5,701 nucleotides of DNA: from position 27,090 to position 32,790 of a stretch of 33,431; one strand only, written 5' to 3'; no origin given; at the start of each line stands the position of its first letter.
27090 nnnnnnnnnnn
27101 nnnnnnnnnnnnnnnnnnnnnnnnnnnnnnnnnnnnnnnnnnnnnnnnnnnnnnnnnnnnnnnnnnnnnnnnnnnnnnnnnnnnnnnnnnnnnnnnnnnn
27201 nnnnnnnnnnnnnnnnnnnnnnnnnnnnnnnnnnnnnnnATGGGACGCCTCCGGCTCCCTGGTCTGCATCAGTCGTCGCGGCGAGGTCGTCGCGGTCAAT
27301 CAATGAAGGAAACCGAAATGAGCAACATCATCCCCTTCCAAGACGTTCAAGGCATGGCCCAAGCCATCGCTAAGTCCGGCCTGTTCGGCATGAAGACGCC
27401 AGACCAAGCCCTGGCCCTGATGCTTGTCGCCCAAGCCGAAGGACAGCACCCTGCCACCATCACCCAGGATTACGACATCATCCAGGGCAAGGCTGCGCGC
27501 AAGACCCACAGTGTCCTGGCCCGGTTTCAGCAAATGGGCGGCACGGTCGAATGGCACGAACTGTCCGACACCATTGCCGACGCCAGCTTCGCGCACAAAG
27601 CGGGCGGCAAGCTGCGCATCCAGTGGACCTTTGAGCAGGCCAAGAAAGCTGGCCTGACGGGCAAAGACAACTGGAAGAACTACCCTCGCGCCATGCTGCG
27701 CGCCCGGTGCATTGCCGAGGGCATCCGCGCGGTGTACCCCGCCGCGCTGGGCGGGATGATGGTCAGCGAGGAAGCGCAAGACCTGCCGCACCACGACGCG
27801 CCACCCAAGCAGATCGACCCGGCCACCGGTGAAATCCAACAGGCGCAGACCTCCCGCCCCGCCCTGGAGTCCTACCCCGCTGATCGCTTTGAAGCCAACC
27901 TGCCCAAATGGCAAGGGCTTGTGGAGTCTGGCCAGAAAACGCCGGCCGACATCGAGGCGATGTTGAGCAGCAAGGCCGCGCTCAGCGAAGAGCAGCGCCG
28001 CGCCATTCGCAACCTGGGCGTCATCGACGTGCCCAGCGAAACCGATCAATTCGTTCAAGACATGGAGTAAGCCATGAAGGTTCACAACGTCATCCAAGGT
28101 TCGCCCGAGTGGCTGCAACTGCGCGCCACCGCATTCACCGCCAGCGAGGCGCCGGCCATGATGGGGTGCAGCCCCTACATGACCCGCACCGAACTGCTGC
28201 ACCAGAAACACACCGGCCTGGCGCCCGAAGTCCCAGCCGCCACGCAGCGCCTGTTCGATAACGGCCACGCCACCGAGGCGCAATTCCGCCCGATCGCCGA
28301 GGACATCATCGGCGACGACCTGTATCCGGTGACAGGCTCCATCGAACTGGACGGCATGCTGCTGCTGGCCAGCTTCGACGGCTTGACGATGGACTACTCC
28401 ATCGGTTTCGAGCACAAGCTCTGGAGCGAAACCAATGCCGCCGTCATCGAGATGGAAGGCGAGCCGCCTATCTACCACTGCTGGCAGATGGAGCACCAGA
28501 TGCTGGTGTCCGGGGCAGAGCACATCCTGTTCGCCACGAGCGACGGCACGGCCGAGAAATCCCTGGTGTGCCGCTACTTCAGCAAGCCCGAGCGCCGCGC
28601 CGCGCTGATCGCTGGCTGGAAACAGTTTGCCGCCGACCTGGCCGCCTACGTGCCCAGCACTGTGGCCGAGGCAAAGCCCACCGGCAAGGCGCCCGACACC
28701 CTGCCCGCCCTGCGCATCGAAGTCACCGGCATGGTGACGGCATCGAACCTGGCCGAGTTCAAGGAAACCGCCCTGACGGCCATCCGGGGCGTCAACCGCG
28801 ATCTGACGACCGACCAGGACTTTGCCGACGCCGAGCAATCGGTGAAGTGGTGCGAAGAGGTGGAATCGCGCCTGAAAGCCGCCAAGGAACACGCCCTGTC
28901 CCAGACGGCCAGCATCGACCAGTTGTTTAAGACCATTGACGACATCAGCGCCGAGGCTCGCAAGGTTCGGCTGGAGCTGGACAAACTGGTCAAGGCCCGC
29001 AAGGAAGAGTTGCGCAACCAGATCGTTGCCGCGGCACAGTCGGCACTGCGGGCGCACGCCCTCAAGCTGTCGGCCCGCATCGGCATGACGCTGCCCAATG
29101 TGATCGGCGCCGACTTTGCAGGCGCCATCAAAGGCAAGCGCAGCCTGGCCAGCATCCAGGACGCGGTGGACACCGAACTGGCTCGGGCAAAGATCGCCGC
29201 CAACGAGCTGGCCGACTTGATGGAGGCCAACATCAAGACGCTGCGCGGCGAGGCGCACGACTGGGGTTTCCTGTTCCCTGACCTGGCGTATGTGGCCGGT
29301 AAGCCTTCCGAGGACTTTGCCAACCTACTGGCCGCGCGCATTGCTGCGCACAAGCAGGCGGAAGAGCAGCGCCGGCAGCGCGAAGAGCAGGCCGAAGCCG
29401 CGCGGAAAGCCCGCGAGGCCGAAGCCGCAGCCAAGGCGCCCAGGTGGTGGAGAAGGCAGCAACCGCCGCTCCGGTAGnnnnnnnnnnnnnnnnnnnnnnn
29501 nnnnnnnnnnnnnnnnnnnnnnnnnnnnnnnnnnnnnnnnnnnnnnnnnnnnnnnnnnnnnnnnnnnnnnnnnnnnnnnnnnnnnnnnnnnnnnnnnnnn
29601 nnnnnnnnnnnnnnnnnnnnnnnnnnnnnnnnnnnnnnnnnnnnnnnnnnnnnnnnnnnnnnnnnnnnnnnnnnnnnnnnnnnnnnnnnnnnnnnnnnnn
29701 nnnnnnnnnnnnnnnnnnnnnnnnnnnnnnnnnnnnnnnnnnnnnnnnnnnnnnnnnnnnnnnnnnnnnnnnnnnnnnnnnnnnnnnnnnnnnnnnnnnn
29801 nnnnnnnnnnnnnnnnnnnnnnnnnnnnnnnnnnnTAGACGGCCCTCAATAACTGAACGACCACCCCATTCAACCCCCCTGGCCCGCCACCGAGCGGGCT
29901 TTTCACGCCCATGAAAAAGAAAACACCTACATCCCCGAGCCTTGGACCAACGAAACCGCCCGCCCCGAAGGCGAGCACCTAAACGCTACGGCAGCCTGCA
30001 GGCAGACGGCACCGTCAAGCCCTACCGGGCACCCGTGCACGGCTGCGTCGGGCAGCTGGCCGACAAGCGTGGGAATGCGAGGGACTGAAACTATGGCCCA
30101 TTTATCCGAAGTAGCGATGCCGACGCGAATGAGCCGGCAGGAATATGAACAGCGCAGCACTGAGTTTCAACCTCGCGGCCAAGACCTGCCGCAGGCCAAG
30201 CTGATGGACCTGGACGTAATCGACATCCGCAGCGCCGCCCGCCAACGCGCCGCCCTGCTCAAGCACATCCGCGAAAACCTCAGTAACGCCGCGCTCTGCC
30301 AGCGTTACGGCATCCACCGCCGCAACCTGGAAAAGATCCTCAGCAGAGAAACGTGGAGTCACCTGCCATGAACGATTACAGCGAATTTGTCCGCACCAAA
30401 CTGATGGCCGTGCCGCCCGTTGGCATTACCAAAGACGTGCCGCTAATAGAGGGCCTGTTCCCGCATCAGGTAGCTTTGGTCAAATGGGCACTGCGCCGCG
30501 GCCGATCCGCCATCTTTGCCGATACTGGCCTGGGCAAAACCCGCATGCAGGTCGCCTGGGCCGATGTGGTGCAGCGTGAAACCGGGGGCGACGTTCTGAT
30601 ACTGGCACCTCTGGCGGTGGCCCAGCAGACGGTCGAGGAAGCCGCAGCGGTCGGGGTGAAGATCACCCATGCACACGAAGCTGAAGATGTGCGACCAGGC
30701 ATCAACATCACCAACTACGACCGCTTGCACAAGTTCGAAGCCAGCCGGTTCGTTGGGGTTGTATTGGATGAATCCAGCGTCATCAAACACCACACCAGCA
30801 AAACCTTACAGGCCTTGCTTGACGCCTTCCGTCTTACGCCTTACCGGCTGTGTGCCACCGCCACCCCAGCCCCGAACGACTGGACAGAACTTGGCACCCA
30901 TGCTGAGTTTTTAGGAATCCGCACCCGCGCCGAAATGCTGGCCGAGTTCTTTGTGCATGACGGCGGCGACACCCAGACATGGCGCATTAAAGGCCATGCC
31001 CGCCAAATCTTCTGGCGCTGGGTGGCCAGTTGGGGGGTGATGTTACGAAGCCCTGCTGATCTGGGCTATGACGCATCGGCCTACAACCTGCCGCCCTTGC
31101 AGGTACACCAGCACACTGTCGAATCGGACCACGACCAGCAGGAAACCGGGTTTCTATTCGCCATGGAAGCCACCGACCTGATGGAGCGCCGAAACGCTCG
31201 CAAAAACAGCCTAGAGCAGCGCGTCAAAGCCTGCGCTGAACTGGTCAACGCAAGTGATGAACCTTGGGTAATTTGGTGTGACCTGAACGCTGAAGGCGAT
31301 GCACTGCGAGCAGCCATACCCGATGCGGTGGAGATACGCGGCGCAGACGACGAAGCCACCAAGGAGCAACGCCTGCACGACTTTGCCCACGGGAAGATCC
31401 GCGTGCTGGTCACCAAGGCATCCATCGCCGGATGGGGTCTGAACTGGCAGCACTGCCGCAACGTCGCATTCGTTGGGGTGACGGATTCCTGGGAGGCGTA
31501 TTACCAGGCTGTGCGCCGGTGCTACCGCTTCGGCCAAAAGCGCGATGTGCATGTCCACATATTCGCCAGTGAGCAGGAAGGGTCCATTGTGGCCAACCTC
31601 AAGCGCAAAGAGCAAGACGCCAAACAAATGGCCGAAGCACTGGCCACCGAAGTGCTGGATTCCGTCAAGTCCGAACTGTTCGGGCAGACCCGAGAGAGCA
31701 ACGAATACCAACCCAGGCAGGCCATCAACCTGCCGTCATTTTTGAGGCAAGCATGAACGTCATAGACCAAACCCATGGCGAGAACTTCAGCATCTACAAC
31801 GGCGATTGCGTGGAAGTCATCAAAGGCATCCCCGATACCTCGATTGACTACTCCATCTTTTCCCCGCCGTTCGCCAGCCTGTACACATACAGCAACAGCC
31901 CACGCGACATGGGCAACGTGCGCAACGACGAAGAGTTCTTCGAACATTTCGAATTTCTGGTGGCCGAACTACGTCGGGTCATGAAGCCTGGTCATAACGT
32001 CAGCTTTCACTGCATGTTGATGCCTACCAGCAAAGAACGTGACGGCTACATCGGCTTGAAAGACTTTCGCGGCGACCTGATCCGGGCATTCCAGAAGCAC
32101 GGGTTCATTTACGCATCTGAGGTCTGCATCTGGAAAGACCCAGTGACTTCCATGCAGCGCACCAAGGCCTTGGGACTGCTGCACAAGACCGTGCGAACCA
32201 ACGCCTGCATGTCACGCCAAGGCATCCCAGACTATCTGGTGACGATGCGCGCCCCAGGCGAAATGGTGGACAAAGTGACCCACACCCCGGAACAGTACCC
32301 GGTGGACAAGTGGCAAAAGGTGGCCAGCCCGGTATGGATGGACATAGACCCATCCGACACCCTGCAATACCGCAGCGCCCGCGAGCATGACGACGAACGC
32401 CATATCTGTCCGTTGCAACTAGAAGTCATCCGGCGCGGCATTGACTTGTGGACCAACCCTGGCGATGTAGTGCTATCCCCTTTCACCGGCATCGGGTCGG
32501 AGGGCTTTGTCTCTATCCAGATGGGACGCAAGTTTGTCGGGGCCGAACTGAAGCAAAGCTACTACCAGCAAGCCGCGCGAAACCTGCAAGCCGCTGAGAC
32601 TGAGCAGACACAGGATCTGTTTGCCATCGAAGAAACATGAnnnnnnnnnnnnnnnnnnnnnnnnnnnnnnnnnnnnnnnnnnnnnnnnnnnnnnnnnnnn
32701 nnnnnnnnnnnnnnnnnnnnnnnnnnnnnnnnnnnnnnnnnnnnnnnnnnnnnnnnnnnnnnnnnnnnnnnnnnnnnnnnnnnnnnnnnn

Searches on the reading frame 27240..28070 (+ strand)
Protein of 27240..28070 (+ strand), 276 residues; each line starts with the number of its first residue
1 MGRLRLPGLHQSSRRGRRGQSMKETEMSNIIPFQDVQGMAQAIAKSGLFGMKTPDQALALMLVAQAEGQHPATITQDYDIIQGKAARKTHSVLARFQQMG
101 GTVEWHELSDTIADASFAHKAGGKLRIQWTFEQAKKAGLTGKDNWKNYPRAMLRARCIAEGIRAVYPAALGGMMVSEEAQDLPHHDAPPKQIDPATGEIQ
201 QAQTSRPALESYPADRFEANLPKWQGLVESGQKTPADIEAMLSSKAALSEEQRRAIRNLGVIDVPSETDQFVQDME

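Call 16: search_protein_families(library=phrogs, max_evalue=0.001, proteins=[window:27240-28070:+])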
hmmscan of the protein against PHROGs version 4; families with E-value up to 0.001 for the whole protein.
window:27240-28070:+ (276 aa): 6 families
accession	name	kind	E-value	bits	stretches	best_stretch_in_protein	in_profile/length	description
phrog_561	-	DNA, RNA and nucleotide metabolism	1.4e-18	68.6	1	32-255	301-549/633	RecT-like ssDNA annealing protein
phrog_4171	-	DNA, RNA and nucleotide metabolism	1.7e-09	38.8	1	55-206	65-235/392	RecT-like ssDNA annealing protein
phrog_252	-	DNA, RNA and nucleotide metabolism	1.1e-05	26.1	1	133-214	135-209/263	Bet-like ssDNA annealing protein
phrog_10056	-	DNA, RNA and nucleotide metabolism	1.3e-05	25.8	1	137-201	147-208/302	RecT-like ssDNA annealing protein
phrog_2780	-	DNA, RNA and nucleotide metabolism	7.3e-05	23.3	1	131-201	166-239/369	RecT-like ssDNA annealing protein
phrog_2449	-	DNA, RNA and nucleotide metabolism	0.00083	20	0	144-259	161-281/301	single strand annealing protein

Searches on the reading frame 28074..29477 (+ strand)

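Call 16: search_protein_families(library=phrogs, max_evalue=0.001, proteins=[window:28074-29477:+])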
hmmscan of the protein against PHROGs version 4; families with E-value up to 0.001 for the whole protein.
window:28074-29477:+ (467 aa): 3 families
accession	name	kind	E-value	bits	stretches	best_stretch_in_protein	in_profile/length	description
phrog_7655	-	DNA, RNA and nucleotide metabolism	1.9e-188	628.7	1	1-456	1-454/551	RecE-like recombination exonuclease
phrog_16197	-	unknown function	4.1e-19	70.1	1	220-453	11-246/314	-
phrog_434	-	DNA, RNA and nucleotide metabolism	1.2e-17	65.2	1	6-312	53-305/372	RecE-like recombination exonuclease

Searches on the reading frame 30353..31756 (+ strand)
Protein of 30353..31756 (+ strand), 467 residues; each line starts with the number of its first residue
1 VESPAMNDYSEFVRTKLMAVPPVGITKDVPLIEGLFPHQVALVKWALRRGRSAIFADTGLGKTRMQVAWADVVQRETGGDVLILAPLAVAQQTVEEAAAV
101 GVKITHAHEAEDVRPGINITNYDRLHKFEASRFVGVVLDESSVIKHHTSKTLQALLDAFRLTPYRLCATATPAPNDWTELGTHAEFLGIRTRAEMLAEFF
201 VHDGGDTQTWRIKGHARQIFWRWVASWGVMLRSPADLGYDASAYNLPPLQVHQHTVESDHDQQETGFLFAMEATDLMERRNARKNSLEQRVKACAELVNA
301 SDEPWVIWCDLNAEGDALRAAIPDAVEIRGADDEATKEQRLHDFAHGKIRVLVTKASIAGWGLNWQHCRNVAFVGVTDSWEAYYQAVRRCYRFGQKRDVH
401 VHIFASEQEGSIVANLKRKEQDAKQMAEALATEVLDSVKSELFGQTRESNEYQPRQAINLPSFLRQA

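Call 16: search_protein_families(library=phrogs, max_evalue=0.001, proteins=[window:30353-31756:+])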
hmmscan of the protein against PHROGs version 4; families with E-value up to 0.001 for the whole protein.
window:30353-31756:+ (467 aa): 5 families
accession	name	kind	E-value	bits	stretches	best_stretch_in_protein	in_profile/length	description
phrog_62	-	DNA, RNA and nucleotide metabolism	1.4e-65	222.7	1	34-442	696-1152/1881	DNA helicase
phrog_16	-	DNA, RNA and nucleotide metabolism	1.1e-33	117.6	1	34-413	272-604/986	DNA helicase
phrog_11354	-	unknown function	2.4e-10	41.1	1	337-434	12-112/116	-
phrog_31240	-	unknown function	0.00015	23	1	6-57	1-52/89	-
phrog_24008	-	DNA, RNA and nucleotide metabolism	0.00018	20.5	1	128-214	587-674/1006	helicase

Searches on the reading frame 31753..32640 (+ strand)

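Call 16: search_protein_families(library=phrogs, max_evalue=0.001, proteins=[window:31753-32640:+])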
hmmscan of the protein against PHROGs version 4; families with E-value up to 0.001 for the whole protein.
window:31753-32640:+ (295 aa): 10 families
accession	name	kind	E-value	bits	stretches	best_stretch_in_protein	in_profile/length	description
phrog_67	-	other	1.5e-37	131.1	1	11-289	123-354/743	DNA methyltransferase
phrog_16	-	DNA, RNA and nucleotide metabolism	7.4e-31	108.2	1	177-294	811-926/986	DNA helicase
phrog_498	-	other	1.7e-18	67.5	2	176-285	318-427/633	DNA methyltransferase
phrog_12517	-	unknown function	1.1e-13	52.1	1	16-128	164-270/316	-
phrog_6025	-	other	1.8e-11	45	1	8-154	8-135/192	DNA methyltransferase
phrog_18293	-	other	6e-10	40.1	1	214-286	41-115/119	methyltransferase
phrog_3008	-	other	5.4e-08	33.4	1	219-285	152-218/244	DNA methyltransferase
phrog_6952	-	other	1e-07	33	1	214-280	111-177/181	DNA methyltransferase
phrog_18146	-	other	9.6e-06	25.7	0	11-48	254-291/452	DNA methyltransferase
phrog_8769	-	other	0.00027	21.7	1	227-275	2-50/71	methyltransferase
